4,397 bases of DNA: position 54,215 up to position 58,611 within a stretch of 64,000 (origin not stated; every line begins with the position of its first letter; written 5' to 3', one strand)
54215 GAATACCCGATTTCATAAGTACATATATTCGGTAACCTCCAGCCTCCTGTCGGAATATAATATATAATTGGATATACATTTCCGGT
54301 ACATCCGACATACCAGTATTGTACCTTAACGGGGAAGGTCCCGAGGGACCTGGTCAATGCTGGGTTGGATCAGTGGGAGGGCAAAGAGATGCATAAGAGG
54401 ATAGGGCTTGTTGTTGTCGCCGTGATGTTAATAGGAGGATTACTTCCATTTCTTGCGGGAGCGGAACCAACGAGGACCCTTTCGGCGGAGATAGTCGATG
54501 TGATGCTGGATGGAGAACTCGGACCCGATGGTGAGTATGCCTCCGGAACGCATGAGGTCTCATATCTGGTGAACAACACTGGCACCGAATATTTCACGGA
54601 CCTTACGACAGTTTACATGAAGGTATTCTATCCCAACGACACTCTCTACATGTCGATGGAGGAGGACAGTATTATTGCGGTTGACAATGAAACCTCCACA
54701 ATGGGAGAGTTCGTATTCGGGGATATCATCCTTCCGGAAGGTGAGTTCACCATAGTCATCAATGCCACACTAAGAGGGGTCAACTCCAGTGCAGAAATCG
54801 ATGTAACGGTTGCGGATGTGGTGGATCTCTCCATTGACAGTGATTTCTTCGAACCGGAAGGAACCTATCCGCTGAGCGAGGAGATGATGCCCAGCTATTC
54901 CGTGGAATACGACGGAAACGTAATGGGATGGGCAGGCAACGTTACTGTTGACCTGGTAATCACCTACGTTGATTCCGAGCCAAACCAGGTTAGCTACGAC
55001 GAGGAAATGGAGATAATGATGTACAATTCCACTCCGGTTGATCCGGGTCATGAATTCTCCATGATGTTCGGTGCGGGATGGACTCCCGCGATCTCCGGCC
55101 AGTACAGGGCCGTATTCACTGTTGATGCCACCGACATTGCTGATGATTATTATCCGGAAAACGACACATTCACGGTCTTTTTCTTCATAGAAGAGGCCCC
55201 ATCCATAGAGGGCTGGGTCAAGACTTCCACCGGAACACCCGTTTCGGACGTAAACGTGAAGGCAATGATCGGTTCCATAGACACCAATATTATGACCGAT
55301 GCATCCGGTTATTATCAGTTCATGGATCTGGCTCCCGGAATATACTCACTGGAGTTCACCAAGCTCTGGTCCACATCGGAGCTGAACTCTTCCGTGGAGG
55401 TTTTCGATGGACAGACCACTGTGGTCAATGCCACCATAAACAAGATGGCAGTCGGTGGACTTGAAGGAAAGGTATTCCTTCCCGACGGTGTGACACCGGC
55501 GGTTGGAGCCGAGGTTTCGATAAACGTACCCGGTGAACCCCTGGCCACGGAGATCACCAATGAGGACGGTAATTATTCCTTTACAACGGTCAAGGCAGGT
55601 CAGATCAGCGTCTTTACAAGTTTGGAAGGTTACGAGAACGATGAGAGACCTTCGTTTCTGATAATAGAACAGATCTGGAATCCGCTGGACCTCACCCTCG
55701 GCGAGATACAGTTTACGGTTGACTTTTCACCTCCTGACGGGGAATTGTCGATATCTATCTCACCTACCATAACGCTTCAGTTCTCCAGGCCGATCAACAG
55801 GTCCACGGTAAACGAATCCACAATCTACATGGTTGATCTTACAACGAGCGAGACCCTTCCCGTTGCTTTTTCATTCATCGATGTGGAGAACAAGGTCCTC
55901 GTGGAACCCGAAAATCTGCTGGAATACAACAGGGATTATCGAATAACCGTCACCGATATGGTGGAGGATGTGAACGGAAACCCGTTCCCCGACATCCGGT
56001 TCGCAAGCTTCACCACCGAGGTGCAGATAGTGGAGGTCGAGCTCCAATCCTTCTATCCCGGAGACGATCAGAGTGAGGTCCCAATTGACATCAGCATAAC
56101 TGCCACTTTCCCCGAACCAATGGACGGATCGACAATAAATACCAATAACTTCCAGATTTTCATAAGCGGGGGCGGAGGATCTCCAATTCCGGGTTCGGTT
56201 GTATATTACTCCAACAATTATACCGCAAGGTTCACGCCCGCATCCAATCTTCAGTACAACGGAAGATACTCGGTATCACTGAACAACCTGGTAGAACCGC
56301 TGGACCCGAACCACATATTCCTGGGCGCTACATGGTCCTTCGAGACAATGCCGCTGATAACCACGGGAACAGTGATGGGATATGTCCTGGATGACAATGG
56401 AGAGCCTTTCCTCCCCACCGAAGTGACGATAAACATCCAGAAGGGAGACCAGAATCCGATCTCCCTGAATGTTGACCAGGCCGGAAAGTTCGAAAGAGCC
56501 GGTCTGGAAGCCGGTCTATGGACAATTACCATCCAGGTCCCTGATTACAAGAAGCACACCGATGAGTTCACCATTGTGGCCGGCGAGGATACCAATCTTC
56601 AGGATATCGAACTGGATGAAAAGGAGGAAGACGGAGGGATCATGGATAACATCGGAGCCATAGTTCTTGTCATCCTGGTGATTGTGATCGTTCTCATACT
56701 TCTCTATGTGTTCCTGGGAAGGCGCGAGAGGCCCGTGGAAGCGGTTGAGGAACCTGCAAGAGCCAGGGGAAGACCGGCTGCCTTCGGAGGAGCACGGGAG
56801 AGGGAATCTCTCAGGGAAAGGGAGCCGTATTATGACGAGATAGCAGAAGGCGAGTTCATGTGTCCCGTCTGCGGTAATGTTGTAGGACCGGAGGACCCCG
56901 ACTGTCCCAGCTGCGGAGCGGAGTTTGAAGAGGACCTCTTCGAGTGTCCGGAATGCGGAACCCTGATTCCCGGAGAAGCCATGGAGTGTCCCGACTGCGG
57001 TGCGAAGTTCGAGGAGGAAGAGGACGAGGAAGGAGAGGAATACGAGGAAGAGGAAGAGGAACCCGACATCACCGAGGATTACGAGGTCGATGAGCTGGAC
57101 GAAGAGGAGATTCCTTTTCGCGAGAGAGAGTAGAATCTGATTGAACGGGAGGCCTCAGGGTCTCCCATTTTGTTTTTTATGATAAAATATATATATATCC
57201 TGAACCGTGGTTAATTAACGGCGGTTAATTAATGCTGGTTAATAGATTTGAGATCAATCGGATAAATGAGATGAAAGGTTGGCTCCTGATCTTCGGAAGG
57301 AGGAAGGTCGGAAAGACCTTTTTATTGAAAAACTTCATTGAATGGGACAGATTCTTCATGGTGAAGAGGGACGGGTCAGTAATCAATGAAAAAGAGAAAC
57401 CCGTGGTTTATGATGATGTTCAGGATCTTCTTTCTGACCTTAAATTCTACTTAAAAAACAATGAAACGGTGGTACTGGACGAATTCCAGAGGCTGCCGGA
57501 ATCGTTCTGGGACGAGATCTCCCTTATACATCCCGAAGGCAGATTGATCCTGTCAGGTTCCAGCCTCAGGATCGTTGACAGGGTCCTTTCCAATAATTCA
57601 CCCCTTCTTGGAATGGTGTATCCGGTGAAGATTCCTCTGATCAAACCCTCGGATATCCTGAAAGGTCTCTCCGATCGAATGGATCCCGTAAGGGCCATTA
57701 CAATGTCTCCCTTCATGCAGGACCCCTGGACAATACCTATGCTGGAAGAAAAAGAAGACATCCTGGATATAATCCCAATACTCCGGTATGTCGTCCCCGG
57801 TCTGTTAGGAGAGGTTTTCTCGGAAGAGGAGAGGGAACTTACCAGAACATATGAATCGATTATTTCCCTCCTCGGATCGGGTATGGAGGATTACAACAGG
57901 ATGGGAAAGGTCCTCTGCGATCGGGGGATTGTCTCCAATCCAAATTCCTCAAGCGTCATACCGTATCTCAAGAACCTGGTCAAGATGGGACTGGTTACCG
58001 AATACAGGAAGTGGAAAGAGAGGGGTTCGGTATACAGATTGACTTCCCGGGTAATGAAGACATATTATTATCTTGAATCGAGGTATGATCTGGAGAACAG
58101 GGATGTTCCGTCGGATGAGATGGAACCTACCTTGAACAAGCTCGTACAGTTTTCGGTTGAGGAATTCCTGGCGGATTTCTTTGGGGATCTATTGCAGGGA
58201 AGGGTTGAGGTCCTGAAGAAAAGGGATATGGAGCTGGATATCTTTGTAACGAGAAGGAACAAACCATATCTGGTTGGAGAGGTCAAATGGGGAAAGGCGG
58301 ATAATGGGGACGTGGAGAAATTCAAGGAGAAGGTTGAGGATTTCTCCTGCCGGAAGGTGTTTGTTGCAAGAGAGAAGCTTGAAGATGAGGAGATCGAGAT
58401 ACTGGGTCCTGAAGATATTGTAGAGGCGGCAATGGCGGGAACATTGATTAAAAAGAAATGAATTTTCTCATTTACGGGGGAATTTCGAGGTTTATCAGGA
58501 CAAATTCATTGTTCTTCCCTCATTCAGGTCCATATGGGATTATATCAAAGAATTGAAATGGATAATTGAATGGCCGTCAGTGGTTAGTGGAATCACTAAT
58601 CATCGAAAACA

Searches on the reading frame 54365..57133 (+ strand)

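Call 9: search_protein_families(library=pfam, proteins=[window:54365-57133:+], max_evalue=0.01)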
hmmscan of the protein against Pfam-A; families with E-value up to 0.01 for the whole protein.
window:54365-57133:+ (922 aa): 11 families
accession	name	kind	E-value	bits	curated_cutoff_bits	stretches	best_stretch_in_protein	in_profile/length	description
PF13620.12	CarboxypepD_reg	-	8.4e-31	106.6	32.3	3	280-358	1-81/82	Carboxypeptidase regulatory-like domain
PF13205.12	Big_5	-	9.7e-29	100.6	23.6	2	453-551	9-105/105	Bacterial Ig-like domain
PF13715.12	CarbopepD_reg_2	-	6.5e-13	49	32.2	1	367-428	2-60/88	CarboxypepD_reg-like domain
PF17210.9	SdrD_B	-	6.3e-12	46.1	29.7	1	291-333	22-66/112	SdrD B-like domain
PF13240.11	Zn_Ribbon_1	-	4.9e-07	29.8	25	1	861-881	2-22/23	zinc-ribbon domain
PF13248.11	Zn_ribbon_3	-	1.1e-06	28.3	27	2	831-853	3-25/26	zinc-ribbon domain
PF17802.7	SpaA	-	1.4e-05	25.6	23.1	0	305-356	32-87/91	Prealbumin-like fold domain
PF12773.13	DZR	-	4.5e-05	24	27.3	1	833-879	1-45/45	Double zinc ribbon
PF10571.15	UPF0547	-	0.004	17.7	29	1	860-883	2-25/26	Uncharacterised protein family UPF0547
PF08271.17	Zn_Ribbon_TF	-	0.0042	17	29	0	827-846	16-35/43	TFIIB zinc-binding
PF17410.7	Stevor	-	0.0074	16.3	25.4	0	758-788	231-261/275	Subtelomeric Variable Open Reading frame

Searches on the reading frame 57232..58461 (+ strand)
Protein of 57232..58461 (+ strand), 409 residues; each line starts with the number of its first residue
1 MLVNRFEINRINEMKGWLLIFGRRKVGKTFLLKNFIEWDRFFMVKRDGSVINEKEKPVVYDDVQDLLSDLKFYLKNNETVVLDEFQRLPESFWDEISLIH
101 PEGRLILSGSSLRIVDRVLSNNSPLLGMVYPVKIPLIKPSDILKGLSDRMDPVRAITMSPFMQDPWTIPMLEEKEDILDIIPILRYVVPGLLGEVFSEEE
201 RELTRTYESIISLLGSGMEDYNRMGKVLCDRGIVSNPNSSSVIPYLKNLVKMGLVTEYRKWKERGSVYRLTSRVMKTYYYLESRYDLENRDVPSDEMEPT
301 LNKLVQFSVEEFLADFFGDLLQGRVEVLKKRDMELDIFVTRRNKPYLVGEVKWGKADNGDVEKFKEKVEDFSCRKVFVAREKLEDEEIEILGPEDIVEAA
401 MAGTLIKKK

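Call 9: search_protein_families(library=pfam, proteins=[window:57232-58461:+], max_evalue=0.01)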
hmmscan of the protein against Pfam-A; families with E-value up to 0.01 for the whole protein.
window:57232-58461:+ (409 aa): 4 families
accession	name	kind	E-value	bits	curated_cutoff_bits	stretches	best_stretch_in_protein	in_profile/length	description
PF13173.12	AAA_14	-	4.6e-09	36.8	27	1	17-117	4-105/129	AAA domain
PF13401.12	AAA_22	-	3.7e-05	24.5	27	0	15-39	5-29/130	AAA domain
PF13479.12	AAA_24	-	0.00073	19.9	27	1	18-98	5-86/195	AAA domain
PF01637.24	ATPase_2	-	0.0039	17.5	33.2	0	15-38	20-43/225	ATPase domain predominantly from Archaea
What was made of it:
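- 57232..58461 (+): AAA ATPase gene (409 aa). This is the last gene collinear between strains before the variable segment. Its 3' end (58322-58437) is repeat A. Pfam AAA_14, E 4.6e-9 (call 9).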

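Call 14: find_encoding_contigs(protein=window:57232-58461:+, flank=10000, max_places=10)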
Protein window:57232-58461:+ (409 aa): no gene with exactly this product is on record in the collection.

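Call 51: search_protein_families(library=padloc, proteins=[window:57232-58461:+], max_evalue=0.01)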
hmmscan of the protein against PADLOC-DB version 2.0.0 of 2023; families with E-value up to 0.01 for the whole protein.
window:57232-58461:+ (409 aa): 7 families
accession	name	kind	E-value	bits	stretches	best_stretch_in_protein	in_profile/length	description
PDLC04789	PDC-S01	-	4.2e-07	27.3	1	15-112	17-111/375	-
PDLC04984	PDC-S27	-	9.3e-06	22.8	1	18-43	26-51/474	-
PDLC04791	PDC-S01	-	0.0003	17.6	0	10-120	13-130/395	-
PDLC04792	PDC-S01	-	0.00042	17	1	14-112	18-123/452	-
PDLC04790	PDC-S01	-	0.00045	17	1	18-111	30-116/422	-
PDLC04786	PDC-S01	-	0.0028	14.5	1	17-91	22-102/439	-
PDLC04787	PDC-S01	-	0.0094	12.8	0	12-90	24-106/412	-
